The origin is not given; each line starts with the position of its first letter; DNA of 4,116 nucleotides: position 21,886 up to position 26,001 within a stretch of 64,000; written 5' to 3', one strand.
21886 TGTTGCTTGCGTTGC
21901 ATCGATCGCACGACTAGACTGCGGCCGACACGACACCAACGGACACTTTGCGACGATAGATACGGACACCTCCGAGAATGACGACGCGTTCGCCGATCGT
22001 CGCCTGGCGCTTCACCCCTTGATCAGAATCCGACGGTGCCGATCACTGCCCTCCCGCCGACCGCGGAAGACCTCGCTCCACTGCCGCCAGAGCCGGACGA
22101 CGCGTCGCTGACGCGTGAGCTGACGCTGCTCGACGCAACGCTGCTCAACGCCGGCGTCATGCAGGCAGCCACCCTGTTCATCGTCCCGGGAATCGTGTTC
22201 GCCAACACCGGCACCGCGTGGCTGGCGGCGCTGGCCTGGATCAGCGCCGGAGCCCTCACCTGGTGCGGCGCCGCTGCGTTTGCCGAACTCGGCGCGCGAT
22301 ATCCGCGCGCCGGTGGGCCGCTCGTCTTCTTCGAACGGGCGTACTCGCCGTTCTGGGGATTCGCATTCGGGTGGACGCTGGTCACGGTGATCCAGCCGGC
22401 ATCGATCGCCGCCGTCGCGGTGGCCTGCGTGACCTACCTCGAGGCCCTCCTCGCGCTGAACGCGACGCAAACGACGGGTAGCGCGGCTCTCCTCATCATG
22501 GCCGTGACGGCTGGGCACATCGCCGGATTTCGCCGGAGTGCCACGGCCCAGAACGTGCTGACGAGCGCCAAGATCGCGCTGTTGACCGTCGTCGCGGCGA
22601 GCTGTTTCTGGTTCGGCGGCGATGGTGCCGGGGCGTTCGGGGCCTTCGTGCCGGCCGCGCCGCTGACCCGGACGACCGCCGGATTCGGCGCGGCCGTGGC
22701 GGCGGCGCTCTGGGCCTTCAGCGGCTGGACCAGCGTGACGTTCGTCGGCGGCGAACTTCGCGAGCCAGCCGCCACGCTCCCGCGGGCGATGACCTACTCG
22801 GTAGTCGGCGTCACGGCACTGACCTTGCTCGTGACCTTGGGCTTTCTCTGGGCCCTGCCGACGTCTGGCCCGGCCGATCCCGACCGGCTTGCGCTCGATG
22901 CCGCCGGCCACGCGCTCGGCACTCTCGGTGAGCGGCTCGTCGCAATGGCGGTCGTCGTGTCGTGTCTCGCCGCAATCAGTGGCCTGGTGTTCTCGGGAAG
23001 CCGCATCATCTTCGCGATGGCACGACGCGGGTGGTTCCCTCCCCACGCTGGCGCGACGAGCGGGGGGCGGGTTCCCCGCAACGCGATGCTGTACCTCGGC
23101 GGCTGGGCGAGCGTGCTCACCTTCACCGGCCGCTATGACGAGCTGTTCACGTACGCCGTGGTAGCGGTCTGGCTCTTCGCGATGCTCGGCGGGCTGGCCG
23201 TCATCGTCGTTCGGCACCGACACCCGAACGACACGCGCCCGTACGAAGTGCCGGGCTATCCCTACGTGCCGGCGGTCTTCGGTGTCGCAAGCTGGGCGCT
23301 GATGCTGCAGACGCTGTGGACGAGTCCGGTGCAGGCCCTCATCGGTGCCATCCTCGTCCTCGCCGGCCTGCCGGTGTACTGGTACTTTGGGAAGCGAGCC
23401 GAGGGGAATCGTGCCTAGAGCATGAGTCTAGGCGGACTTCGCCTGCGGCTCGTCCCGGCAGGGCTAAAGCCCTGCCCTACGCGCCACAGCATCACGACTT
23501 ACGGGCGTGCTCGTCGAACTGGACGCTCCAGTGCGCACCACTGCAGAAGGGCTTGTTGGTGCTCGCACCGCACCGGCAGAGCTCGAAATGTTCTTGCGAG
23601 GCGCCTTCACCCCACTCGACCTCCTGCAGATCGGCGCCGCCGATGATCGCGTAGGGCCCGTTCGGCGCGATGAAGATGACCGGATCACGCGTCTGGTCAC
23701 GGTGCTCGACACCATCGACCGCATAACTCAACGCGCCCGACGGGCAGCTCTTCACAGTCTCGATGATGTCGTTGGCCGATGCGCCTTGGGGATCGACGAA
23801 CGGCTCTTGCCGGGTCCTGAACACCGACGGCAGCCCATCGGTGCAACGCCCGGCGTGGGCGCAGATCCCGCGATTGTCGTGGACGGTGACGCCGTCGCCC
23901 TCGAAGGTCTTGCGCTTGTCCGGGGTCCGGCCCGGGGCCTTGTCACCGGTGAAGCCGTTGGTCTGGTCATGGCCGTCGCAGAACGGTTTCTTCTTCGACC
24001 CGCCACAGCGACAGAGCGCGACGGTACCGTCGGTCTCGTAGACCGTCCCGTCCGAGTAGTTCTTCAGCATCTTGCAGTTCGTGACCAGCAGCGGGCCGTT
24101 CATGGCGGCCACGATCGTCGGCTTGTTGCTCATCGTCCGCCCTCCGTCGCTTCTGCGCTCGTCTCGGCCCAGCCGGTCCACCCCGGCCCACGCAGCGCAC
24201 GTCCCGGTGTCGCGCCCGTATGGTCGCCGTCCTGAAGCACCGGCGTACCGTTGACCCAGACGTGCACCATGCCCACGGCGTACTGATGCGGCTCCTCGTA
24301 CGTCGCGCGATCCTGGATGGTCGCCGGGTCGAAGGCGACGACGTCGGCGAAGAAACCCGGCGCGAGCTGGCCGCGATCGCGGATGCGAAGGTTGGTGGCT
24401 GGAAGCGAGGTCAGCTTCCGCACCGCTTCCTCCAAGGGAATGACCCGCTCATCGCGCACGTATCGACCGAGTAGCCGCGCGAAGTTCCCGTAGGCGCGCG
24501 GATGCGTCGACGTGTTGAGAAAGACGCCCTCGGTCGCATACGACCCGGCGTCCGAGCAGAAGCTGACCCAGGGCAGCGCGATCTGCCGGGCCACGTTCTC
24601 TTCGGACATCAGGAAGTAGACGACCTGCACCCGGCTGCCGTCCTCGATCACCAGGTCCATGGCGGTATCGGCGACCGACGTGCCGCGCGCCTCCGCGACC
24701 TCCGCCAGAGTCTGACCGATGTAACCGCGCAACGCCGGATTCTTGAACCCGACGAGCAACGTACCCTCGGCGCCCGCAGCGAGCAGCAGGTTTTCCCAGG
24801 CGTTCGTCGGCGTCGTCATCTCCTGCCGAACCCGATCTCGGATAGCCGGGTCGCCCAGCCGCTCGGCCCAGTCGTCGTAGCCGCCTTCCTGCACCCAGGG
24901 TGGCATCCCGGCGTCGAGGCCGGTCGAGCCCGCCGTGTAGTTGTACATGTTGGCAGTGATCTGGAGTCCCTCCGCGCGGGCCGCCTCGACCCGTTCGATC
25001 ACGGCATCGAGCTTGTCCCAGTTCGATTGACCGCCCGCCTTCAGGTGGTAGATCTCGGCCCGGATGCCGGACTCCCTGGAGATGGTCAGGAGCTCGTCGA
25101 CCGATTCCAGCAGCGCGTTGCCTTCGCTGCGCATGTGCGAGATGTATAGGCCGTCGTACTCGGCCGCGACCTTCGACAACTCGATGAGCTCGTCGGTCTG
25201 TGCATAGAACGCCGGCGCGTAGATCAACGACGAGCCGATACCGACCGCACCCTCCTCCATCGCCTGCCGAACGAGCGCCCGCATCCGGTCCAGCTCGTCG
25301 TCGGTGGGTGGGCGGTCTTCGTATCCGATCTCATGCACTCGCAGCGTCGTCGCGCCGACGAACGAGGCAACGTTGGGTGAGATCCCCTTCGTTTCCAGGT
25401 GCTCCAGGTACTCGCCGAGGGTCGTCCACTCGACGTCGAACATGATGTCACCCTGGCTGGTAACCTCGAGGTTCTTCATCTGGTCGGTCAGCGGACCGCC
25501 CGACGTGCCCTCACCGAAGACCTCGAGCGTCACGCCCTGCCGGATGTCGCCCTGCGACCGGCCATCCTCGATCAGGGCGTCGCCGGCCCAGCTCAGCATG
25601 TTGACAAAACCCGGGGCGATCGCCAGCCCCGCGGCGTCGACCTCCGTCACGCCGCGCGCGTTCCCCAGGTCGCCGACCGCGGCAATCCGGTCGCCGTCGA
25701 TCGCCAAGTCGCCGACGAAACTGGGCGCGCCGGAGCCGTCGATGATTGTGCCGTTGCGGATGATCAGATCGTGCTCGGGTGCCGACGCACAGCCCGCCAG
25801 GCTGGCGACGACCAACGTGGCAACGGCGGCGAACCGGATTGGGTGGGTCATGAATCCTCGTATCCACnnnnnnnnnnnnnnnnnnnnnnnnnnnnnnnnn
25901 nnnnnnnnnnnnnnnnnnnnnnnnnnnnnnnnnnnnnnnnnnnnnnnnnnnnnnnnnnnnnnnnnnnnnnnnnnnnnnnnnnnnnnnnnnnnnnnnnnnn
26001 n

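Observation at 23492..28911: Compact six-gene operon: three tandem RraA/LigK-fold paralogues, two amidohydrolases and a CDGSH Fe-S protein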

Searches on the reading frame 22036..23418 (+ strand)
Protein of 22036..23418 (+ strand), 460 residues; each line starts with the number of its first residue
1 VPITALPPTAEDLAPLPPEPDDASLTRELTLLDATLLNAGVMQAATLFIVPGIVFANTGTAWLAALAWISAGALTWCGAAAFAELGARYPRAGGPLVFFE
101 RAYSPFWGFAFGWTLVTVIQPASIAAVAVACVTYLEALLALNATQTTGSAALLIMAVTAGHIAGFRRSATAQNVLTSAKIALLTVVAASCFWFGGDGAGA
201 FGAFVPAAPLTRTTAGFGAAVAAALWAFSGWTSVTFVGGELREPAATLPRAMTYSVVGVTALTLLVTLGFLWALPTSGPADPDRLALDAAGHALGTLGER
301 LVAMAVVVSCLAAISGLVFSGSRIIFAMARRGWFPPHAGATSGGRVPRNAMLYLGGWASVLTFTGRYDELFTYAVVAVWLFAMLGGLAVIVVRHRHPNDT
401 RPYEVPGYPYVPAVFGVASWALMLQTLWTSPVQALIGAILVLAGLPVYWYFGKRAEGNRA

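Call 3: search_protein_families(library=pfam, proteins=[window:22036-23418:+], max_evalue=0.01)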
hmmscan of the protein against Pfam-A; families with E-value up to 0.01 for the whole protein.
window:22036-23418:+ (460 aa): 2 families
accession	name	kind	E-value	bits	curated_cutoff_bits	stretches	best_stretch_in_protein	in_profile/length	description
PF13520.12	AA_permease_2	-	7.1e-39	134.4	27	1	29-433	1-410/427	Amino acid permease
PF00324.27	AA_permease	-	7.2e-26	91.3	24.6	1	40-451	8-460/470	Amino acid permease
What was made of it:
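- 22036..23418 (+): Convergent APC-family amino-acid permease. Pfam AA_permease_2 (call 3).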

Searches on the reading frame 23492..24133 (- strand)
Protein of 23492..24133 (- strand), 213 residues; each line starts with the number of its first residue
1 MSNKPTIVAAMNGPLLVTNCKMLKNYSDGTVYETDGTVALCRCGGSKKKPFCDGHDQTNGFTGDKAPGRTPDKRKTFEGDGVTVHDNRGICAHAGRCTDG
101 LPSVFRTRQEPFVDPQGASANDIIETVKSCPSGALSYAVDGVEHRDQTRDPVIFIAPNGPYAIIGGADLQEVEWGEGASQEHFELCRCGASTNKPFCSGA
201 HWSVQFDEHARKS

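Call 3: search_protein_families(library=pfam, proteins=[window:23492-24133:-], max_evalue=0.01)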
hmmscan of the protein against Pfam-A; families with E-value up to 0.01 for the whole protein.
window:23492-24133:- (213 aa): 2 families
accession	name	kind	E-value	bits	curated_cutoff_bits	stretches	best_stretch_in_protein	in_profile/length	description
PF09360.15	zf-CDGSH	-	4.1e-27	94.6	29.5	2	12-54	1-45/48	Iron-binding zinc finger CDGSH type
PF06902.16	Fer4_19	-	1e-20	73.9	24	1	78-138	2-62/64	Divergent 4Fe-4S mono-cluster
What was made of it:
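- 23492..24133 (-): CDGSH - Fer4_19 - CDGSH iron-sulfur protein, 213 aa. Last gene, with an ATGA overlap with the previous gene. Pfam PF09360 twice and PF06902 (call 3).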

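Call 4: search_protein_families(library=ncbifam, proteins=[window:23492-24133:-], max_evalue=0.01)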
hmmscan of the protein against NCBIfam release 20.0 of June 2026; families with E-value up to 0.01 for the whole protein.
window:23492-24133:- (213 aa): 0 families

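Call 10: search_solved_structures(query=window:23492-24133:-, max_evalue=0.01, show_alignments=1)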
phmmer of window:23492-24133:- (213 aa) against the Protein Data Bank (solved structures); distinct sequences matched with E-value up to 0.01: 16.
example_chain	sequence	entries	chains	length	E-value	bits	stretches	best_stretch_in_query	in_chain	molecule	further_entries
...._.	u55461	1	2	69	1.2e-08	38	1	149-209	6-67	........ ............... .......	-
3tbn_A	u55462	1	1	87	0.0003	23.7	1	33-75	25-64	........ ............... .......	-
6avj_A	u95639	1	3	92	0.00042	23.2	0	37-55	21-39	CDGSH iron-sulfur domain-containing protein 3, mitochondrial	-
4f1e_A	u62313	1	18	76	0.00062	22.6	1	33-67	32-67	CDGSH iron-sulfur domain-containing protein 1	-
6z1p_AV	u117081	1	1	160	0.00081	22.3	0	180-206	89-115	Iron-binding zinc finger CDGSH type protein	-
3ree_A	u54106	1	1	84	0.0011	21.9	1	38-77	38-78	CDGSH iron-sulfur domain-containing protein 1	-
4ezf_A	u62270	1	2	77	0.0013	21.6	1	35-67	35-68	CDGSH iron-sulfur domain-containing protein 1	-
4f28_A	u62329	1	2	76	0.0016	21.3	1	37-67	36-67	CDGSH iron-sulfur domain-containing protein 1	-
2qd0_A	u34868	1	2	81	0.0019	21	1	38-68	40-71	Zinc finger CDGSH domain-containing protein 1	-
2qh7_A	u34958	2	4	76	0.0021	20.9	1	38-67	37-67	Zinc finger CDGSH-type domain 1 | CDGSH iron-sulfur domain-containing protein 1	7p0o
6de9_A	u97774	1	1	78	0.0023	20.8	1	38-67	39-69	CDGSH iron-sulfur domain-containing protein 1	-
2r13_A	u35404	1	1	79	0.0023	20.8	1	38-67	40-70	Zinc finger CDGSH domain-containing protein 1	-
3ew0_A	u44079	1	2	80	0.0024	20.7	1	38-67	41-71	CDGSH iron sulfur domain-containing protein 1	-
4f2c_A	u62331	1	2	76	0.0025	20.6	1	38-67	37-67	CDGSH iron-sulfur domain-containing protein 1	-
3tbo_A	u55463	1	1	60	0.0037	20.1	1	37-68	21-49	Zinc finger, CDGSH-type domain protein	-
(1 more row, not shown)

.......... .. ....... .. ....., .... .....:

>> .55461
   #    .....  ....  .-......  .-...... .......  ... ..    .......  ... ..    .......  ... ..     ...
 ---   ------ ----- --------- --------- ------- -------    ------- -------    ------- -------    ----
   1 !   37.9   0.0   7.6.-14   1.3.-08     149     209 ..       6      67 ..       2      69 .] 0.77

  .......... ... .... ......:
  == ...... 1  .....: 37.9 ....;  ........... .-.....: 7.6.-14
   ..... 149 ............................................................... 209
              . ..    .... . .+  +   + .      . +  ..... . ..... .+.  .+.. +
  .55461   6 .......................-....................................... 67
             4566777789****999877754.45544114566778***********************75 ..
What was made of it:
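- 23492..24133 (-): PDB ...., E 1.2e-8 (call 10).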

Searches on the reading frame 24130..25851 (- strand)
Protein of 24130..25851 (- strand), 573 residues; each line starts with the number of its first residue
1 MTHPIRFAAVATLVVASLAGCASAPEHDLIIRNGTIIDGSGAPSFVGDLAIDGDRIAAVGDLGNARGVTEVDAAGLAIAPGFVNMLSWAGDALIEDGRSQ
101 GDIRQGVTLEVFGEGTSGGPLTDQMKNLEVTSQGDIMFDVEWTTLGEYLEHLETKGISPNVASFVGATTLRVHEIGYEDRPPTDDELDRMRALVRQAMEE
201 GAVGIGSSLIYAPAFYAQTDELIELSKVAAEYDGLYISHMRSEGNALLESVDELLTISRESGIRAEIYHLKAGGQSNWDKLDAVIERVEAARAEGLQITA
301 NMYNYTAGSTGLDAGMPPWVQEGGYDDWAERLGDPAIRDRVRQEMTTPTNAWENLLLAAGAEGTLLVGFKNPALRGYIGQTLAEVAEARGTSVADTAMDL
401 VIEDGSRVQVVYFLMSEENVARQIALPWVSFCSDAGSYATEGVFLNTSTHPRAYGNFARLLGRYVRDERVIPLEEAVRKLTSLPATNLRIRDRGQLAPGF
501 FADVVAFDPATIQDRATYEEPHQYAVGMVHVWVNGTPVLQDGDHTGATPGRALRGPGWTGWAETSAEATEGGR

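Call 3: search_protein_families(library=pfam, proteins=[window:24130-25851:-], max_evalue=0.01)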
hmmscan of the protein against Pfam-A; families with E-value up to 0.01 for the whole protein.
window:24130-25851:- (573 aa): 3 families
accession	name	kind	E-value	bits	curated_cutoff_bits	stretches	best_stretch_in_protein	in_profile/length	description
PF07969.17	Amidohydro_3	-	4.5e-16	59.8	29.7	1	450-538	383-471/472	Amidohydrolase family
PF01979.26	Amidohydro_1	-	8.4e-07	29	25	1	385-535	193-342/345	Amidohydrolase family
PF13559.11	DUF4129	-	0.0013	19.1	24.8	1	142-195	19-69/69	Domain of unknown function (DUF4129)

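Call 4: search_protein_families(library=ncbifam, proteins=[window:24130-25851:-], max_evalue=0.01)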
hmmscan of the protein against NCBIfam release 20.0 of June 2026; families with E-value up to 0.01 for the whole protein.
window:24130-25851:- (573 aa): 35 families (the best 25 are shown)
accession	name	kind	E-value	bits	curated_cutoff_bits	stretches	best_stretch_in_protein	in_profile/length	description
NF006560.0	PRK09061.1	subfamily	2.8e-63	214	340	2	9-316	7-303/517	amidohydrolase family protein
NF005791.0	PRK07627.1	equivalog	4.3e-10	39.1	442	2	29-85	3-60/425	dihydroorotase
NF006689.0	PRK09237.1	equivalog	7.5e-10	37.9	371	1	27-118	3-96/383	amidohydrolase/deacetylase family metallohydrolase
NF006056.0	PRK08204.1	subfamily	5.8e-08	31.9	391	1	29-84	5-62/449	hypothetical protein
NF006838.0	PRK09357.1-3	equivalog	6e-08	32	644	1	29-86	3-61/423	dihydroorotase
NF011990.0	PRK15446.2-6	subfamily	9.6e-08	31.1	233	1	466-540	321-384/390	alpha-D-ribose 1-methylphosphonate 5-triphosphate diphosphatase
TIGR03178.1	allantoinase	equivalog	2.1e-07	30.2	357.85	0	468-553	344-439/441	allantoinase AllB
NF006845.0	PRK09357.2-6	equivalog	2.5e-07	29.7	728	1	29-85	3-60/428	dihydroorotase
NF006688.0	PRK09236.1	equivalog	5.3e-07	28.8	535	1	467-545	344-432/444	dihydroorotase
NF011984.0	PRK15446.1-5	equivalog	6.2e-07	28.5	260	1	467-508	319-360/379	alpha-D-ribose 1-methylphosphonate 5-triphosphate diphosphatase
NF009941.0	PRK13404.1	subfamily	6.2e-07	28.4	647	1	25-87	2-61/478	dihydropyrimidinase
NF006559.0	PRK09060.1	equivalog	7.7e-07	27.8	482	1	26-84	4-60/444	dihydroorotase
NF009060.0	PRK12394.1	equivalog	2.1e-06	26.8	442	1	27-84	3-60/381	metallo-dependent hydrolase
TIGR02318.1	phosphono_phnM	equivalog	2.8e-06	26.5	390.55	1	467-510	316-359/376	phosphonate metabolism protein PhnM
NF011989.0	PRK15446.2-5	equivalog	5.4e-06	25.4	565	1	470-515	321-366/385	alpha-D-ribose 1-methylphosphonate 5-triphosphate diphosphatase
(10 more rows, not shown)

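Call 9: search_solved_structures(query=window:24130-25851:-, max_evalue=0.001, show_alignments=1)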
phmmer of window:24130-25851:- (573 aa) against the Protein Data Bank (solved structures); distinct sequences matched with E-value up to 0.001: 9.
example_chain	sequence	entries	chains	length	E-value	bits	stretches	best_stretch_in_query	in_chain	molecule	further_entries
1m7j_A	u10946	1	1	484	3.4e-74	253.4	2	24-312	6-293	D-aminoacylase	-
1rjp_A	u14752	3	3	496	3.4e-74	253.4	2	24-312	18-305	D-aminoacylase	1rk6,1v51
1rjq_A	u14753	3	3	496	6.6e-74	252.5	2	24-312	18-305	D-aminoacylase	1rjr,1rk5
1v4y_A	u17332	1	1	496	1e-72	248.6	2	24-312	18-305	D-aminoacylase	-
3gip_A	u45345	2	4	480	3.6e-63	217.1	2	24-312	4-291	N-acyl-D-glutamate deacylase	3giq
9g5m_A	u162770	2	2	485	4e-60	207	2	28-314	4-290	Amidohydrolase family protein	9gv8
9kb1_A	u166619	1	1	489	2e-54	188.1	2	28-314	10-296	PpOngB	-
9kb3_A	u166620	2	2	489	4.5e-54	187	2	28-314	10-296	Carbohydrate de-N-acetylated protein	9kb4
2gwn_A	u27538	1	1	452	0.00063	21.5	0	467-511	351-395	dihydroorotase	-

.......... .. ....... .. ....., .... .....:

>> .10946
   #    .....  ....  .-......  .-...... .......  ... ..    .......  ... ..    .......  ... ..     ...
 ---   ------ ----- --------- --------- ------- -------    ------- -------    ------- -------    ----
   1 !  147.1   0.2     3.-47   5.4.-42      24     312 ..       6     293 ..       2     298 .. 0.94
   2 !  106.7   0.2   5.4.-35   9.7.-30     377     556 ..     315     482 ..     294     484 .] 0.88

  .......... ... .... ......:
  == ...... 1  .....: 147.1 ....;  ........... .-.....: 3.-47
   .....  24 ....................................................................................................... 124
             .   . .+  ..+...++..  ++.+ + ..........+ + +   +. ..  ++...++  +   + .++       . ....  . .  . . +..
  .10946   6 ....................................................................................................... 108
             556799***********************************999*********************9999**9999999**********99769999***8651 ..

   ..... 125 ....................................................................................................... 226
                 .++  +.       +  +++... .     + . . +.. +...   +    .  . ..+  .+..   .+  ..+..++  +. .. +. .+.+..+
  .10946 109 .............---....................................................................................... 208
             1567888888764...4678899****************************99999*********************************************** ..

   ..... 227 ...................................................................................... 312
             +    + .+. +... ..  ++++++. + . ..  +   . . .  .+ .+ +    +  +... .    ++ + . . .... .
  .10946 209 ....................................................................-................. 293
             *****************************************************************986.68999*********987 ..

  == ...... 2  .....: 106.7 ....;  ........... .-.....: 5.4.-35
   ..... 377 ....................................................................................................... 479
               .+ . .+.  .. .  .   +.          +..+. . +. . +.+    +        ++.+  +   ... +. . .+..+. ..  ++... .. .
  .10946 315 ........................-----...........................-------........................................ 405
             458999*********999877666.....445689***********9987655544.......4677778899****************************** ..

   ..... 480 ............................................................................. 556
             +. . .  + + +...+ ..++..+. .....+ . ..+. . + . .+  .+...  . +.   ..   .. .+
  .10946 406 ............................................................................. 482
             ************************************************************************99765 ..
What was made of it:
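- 24130..25851 (-): D-aminoacylase-family lipoprotein, 573 aa, with a non-canonical metal site. PDB 1M7J, E 3.4e-74 (call 9).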
